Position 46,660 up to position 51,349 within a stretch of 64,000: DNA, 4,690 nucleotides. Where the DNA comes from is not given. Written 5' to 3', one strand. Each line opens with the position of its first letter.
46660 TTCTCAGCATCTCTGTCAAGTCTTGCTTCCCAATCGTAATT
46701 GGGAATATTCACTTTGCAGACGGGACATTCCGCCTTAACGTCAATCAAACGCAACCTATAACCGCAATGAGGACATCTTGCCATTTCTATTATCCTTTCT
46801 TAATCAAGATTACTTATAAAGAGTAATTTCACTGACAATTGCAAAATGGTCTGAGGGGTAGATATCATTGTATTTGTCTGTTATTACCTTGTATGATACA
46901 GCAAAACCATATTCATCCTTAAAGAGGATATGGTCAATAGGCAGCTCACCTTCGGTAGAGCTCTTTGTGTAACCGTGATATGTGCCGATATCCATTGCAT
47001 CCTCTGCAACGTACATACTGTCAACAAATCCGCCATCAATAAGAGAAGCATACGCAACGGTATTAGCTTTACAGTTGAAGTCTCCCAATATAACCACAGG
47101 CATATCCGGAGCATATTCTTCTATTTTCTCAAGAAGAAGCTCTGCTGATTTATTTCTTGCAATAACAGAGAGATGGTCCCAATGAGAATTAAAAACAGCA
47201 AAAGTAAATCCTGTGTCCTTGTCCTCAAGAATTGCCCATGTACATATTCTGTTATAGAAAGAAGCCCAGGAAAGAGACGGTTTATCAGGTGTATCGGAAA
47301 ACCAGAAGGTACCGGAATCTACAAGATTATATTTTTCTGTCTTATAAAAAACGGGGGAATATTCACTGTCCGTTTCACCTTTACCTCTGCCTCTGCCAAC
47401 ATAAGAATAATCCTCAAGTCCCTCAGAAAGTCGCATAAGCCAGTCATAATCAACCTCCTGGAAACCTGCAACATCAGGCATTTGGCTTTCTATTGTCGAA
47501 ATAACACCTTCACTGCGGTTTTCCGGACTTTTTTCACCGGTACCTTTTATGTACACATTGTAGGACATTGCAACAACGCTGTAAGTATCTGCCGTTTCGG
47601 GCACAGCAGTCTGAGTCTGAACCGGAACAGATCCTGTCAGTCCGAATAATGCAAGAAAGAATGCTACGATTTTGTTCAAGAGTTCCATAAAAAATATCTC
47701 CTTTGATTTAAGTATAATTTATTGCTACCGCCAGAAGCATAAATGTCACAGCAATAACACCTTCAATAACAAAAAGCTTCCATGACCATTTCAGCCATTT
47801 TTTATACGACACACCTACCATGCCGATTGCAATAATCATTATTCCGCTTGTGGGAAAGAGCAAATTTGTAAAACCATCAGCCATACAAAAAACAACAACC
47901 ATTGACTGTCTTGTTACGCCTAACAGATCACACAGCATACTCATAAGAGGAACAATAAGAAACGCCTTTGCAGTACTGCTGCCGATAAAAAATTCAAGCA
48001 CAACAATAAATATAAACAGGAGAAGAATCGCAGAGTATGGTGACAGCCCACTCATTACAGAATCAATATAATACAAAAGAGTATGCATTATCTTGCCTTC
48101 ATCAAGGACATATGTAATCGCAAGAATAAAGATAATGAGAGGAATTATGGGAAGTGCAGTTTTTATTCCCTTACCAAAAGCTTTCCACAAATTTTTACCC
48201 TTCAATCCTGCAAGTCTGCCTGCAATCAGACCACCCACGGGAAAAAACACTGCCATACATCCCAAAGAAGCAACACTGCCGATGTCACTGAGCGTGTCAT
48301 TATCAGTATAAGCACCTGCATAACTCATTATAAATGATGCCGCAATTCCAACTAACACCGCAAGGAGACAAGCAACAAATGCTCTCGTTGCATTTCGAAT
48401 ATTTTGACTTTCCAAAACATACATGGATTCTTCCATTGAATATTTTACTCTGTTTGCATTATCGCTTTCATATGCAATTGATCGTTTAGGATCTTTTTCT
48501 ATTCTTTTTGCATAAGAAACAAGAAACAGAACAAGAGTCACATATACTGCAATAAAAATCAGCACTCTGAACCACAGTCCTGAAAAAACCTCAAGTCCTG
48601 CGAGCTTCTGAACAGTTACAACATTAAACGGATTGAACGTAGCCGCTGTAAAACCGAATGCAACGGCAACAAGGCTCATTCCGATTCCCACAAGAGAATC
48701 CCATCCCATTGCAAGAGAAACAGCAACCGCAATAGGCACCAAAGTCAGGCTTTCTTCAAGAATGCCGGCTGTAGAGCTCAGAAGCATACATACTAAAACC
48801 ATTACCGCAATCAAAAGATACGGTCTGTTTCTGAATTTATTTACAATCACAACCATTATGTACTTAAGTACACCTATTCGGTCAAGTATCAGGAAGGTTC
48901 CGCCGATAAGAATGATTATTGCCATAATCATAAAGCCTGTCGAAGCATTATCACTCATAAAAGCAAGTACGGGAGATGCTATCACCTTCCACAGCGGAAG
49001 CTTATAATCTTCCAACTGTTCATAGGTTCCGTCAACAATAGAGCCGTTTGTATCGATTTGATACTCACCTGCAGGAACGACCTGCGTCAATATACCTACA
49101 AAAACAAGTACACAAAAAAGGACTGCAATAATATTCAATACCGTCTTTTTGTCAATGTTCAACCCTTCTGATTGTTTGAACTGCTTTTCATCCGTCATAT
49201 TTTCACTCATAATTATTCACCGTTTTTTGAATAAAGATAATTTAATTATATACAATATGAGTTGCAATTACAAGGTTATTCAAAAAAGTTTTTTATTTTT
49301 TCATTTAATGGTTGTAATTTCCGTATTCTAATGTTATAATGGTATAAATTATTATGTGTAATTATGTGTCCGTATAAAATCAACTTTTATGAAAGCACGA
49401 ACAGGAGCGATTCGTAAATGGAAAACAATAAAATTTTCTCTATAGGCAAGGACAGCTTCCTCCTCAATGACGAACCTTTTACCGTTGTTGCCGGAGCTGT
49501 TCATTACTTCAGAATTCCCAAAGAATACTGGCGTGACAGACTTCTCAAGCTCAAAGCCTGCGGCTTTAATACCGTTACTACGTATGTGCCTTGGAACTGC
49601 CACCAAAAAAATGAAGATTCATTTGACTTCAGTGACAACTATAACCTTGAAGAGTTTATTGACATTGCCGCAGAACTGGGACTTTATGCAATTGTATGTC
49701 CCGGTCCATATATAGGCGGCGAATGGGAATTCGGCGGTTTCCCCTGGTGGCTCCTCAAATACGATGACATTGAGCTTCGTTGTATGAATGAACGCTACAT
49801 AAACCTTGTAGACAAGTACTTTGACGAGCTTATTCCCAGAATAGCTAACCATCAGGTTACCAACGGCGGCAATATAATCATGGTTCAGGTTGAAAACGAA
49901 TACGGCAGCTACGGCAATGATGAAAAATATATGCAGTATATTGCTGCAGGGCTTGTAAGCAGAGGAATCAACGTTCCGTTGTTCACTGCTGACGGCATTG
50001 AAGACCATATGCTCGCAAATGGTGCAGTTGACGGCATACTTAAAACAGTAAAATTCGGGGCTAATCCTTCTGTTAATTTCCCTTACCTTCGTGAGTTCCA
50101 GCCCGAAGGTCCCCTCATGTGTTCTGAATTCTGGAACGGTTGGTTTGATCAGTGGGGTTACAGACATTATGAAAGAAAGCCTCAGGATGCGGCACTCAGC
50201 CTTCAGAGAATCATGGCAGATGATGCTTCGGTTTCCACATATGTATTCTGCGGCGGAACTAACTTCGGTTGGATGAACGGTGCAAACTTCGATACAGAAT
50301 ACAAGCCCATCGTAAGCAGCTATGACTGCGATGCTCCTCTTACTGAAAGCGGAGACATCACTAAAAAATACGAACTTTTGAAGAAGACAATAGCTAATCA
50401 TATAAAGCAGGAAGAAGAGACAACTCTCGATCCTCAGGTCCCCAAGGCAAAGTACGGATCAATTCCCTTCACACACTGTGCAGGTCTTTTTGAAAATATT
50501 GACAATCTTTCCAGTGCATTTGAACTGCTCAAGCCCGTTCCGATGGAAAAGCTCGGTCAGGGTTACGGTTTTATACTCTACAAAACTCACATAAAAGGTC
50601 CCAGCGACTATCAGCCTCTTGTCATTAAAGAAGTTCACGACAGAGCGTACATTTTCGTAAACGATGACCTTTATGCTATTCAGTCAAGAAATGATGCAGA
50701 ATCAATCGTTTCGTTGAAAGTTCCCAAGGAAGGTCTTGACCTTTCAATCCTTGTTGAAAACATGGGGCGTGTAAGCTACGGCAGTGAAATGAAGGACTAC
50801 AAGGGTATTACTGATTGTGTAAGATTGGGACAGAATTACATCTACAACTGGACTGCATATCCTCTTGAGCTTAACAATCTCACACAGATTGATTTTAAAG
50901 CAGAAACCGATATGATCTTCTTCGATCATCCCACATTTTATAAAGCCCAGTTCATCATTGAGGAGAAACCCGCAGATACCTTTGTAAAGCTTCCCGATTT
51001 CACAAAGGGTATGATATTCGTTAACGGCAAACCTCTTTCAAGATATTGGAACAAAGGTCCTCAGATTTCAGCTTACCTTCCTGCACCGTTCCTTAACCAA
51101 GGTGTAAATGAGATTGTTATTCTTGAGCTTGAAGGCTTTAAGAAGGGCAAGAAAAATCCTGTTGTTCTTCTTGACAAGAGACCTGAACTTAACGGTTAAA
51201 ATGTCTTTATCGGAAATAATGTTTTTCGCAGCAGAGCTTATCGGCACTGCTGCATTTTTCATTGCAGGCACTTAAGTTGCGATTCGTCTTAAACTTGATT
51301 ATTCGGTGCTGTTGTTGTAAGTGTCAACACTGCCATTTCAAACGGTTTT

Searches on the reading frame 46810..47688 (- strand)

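Call 27: search_protein_families(library=pfam, proteins=[window:46810-47688:-], max_evalue=0.001)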
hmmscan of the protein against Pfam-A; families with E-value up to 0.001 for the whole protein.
window:46810-47688:- (292 aa): 1 family
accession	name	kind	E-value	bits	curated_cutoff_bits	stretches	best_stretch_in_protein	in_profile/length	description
PF03372.29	Exo_endo_phos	-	2.3e-15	57.4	24.5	1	41-281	1-225/225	Endonuclease/Exonuclease/phosphatase family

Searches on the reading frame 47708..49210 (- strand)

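Call 27: search_protein_families(library=pfam, proteins=[window:47708-49210:-], max_evalue=0.001)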
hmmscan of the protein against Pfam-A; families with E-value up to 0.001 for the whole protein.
window:47708-49210:- (500 aa): 4 families
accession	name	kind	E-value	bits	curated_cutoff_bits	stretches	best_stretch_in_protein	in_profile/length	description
PF03606.21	DcuC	-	1.3e-66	225.5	23.1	1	27-495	4-460/461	C4-dicarboxylate anaerobic carrier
PF03600.22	CitMHS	-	3e-08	33.6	31.9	1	77-442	9-334/336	Citrate transporter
PF03806.19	ABG_transport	-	1e-06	27.8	27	1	92-465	77-453/502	AbgT putative transporter family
PF03553.21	Na_H_antiporter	-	0.00017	21.4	23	1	262-482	72-291/303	Na+/H+ antiporter family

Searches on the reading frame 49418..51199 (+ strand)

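Call 27: search_protein_families(library=pfam, proteins=[window:49418-51199:+], max_evalue=0.001)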
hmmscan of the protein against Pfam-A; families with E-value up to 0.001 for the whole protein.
window:49418-51199:+ (593 aa): 5 families
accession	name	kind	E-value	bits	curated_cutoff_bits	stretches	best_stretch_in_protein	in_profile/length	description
PF01301.25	Glyco_hydro_35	-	7.8e-112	374.4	27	1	13-326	1-317/319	Glycosyl hydrolases family 35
PF21317.3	BetaGal_ABD_1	-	1.8e-30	105.6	27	1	373-484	1-113/113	Beta-galactosidase, first all-beta domain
PF21467.3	BetaGal_gal-bd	-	9.9e-20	70.9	27.3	1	505-564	1-62/62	Beta-galactosidase, galactose-binding domain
PF02449.21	Glyco_hydro_42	-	6.2e-08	32.8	21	1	32-173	6-148/376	Beta-galactosidase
PF00150.24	Cellulase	-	0.00093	19.2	23.5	0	42-167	27-135/272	Cellulase (glycosyl hydrolase family 5)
